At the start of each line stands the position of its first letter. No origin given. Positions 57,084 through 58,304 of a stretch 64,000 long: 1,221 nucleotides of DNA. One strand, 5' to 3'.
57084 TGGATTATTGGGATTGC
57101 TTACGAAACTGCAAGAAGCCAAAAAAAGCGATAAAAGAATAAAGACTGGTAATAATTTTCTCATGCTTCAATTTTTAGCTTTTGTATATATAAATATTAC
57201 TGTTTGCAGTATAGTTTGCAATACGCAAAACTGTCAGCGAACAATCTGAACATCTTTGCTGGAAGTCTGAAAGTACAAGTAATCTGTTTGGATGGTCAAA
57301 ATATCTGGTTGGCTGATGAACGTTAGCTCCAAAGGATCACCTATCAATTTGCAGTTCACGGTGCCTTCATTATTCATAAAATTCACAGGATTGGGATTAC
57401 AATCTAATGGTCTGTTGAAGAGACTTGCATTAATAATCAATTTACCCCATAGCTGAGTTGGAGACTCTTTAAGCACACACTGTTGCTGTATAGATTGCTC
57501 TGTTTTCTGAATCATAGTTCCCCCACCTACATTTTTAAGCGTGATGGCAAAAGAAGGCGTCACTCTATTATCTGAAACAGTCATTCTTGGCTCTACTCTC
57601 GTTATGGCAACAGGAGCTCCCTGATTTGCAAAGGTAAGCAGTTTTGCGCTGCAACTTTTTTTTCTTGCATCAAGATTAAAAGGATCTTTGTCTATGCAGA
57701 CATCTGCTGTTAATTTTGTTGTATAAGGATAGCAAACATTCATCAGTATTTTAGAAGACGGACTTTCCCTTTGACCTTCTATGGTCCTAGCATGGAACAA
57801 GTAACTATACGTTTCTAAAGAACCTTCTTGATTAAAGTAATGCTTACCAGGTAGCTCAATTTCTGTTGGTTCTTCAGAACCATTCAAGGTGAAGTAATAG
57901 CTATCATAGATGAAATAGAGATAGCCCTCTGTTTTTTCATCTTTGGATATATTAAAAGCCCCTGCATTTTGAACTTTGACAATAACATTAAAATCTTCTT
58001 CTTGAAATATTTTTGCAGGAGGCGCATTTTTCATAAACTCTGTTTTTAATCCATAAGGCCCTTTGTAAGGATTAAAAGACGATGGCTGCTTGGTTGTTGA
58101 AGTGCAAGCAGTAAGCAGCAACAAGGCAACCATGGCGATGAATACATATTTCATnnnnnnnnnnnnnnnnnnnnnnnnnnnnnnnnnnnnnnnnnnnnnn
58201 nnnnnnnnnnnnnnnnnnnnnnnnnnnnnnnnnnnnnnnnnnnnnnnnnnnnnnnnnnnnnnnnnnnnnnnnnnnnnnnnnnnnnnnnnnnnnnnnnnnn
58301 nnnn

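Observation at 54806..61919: Five-gene co-directional cell-surface cluster: NlpC/P60 polytopic membrane protein plus three paralogous lipoproteins and a membrane-anchored secreted protein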

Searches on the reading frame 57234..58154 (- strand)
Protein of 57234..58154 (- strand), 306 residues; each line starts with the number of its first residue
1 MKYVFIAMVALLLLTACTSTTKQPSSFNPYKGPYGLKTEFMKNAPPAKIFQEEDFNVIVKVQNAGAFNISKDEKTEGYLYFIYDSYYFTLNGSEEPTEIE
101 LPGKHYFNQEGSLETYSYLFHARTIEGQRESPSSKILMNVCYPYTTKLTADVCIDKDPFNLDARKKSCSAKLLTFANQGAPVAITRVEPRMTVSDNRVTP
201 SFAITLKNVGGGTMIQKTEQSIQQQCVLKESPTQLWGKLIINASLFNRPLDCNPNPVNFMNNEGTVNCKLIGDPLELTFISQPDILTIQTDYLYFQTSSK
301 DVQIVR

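Call 3: search_protein_families(library=pfam, proteins=[window:57234-58154:-], max_evalue=1)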
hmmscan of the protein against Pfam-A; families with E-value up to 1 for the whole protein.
window:57234-58154:- (306 aa): 1 family
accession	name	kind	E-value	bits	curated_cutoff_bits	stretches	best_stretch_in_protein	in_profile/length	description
PF08139.17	LPAM_1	-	0.9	10.6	20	0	1-17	1-17/18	Prokaryotic membrane lipoprotein lipid attachment site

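Call 4: search_protein_families(library=ncbifam, proteins=[window:57234-58154:-], max_evalue=1)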
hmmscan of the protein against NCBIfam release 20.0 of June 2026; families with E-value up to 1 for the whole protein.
window:57234-58154:- (306 aa): 1 family
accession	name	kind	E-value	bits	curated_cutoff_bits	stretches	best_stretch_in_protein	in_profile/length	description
NF009336.0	PRK12696.1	equivalog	0.016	14.7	303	1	3-58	4-59/238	flagellar basal body L-ring protein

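Call 17: find_homologous_proteins(query=A2, max_evalue=0.001)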
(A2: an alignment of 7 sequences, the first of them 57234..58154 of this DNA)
Query A2 (7 sequences) (306 aa, profile of the alignment): 46 proteins with E <= 0.001 among 7086 candidates.
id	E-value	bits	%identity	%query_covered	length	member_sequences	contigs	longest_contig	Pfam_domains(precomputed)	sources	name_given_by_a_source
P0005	4.3e-104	366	24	61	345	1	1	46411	-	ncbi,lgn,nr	ncbi:hypothetical protein JW826_05545 [Candidatus Woesearchaeota archaeon]|nr:hypothetical protein [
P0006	9.0e-100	352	100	100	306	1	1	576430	-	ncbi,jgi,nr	ncbi:hypothetical protein C4573_04895 [Candidatus Woesearchaeota archaeon]|nr:MAG: hypothetical prot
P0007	5.1e-85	304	28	19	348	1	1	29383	-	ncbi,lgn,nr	ncbi:hypothetical protein JW711_01115 [Candidatus Woesearchaeota archaeon]|nr:hypothetical protein [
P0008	7.6e-81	290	26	73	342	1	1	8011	-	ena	-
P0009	2.5e-80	288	23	73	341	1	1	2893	-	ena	-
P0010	1.3e-79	286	26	72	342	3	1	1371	-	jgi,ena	-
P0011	6.3e-79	284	21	65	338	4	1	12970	-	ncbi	-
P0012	1.0e-78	283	24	66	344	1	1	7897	-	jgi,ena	-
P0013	1.2e-78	283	22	75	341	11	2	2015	-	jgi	jgi:hypothetical protein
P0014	3.7e-78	281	23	64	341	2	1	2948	-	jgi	-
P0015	5.2e-78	281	30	33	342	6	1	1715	-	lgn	-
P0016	5.4e-78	280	26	26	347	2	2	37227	-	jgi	jgi:hypothetical protein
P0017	6.9e-78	280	21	76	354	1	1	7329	-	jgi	jgi:hypothetical protein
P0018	7.0e-78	280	21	68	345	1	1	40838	-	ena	-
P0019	1.3e-76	276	24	66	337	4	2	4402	-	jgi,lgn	jgi:hypothetical protein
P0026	4.3e-74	268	22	72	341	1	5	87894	-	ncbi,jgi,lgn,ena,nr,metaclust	ncbi:hypothetical protein AYK26_03410 [Euryarchaeota archaeon SM23-78]|nr:MAG: hypothetical protein 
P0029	4.0e-73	264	25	72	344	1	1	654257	-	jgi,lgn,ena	-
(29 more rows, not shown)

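Call 18: find_encoding_contigs(protein=P0026, flank=10000, max_places=2)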
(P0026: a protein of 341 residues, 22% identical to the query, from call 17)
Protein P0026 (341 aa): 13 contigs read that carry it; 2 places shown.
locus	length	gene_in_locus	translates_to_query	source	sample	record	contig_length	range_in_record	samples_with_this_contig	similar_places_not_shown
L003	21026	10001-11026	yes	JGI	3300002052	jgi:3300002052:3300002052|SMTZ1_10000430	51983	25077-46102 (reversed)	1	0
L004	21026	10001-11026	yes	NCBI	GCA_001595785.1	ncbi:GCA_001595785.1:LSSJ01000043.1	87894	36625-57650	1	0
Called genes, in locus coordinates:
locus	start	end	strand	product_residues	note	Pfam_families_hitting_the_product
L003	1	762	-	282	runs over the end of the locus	PF07091:FmrO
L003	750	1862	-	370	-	PF26356:Pelota_N, PF03464:eRF1_2, PF03465:eRF1_3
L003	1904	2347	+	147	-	-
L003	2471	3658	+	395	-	-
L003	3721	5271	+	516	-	-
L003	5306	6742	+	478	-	-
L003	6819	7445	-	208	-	PF00383:dCMP_cyt_deam_1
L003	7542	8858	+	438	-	-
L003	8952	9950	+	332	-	-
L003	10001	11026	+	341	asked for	-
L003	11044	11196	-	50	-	-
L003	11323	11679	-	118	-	-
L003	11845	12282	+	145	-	-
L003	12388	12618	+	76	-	-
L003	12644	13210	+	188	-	PF00583:Acetyltransf_1 (weak)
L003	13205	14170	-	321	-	PF04851:ResIII (faint), PF05496:RuvB_N, PF13173:AAA_14 (weak), PF00004:AAA, PF13177:DNA_pol3_delta2, PF08542:Rep_fac_C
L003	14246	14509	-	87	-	PF05239:PRC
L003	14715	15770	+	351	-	PF13173:AAA_14 (faint), PF13401:AAA_22 (weak)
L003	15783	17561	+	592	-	-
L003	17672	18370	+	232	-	PF13353:Fer4_12, PF04055:Radical_SAM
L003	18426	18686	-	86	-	-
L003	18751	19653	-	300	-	PF04055:Radical_SAM, PF13353:Fer4_12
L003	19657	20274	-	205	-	PF04493:Endonuclease_5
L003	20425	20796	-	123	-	-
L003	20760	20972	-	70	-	PF24434:DUF7557 (weak)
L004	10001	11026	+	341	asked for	-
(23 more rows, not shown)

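Call 19: find_encoding_contigs(protein=P0029, flank=10000, max_places=2)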
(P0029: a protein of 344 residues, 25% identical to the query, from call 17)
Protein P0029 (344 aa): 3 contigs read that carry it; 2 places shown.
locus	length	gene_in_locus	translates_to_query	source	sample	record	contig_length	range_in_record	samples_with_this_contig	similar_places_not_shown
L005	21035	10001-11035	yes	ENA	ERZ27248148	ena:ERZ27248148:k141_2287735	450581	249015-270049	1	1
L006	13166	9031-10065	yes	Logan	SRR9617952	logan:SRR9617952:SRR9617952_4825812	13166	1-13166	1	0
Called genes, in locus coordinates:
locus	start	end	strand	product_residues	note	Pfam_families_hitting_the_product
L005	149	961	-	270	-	PF01978:TrmB, PF11495:TrmB_EBD_N (weak)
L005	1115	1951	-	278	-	PF07091:FmrO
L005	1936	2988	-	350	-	PF26356:Pelota_N, PF03464:eRF1_2, PF03465:eRF1_3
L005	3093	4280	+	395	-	-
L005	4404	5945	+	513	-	-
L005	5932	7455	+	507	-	-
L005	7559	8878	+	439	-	-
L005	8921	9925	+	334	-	-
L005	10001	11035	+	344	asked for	-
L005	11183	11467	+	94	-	-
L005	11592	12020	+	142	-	-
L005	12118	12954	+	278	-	-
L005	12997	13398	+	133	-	-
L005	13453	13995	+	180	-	PF06941:NT5C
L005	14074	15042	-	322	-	PF13173:AAA_14 (faint), PF05496:RuvB_N, PF00004:AAA, PF13177:DNA_pol3_delta2, PF08542:Rep_fac_C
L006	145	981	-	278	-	PF07091:FmrO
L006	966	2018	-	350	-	PF26356:Pelota_N, PF03464:eRF1_2, PF03465:eRF1_3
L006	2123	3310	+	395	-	-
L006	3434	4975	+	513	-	-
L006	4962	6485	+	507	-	-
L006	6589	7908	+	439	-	-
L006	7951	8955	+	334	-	-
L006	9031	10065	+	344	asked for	-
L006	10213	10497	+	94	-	-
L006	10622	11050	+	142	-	-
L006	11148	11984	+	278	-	-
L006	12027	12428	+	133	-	-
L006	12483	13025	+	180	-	PF06941:NT5C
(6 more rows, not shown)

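Call 20: search_solved_structures(query=A2, max_evalue=1)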
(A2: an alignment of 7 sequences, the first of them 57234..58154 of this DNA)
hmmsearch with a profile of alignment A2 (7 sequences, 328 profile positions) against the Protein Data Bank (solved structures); distinct sequences matched with E-value up to 1: 2.
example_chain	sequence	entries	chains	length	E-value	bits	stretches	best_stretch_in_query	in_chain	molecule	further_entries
7kzw_A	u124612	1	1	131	0.24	13.7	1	48-125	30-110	FTT_1639c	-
8bl3_A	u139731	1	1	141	0.98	11.7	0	193-278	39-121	scIg12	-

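Call 67: search_protein_families(library=phrogs, proteins=[window:57234-58154:-], max_evalue=0.01)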
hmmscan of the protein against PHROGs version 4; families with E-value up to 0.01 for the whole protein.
window:57234-58154:- (306 aa): 0 families
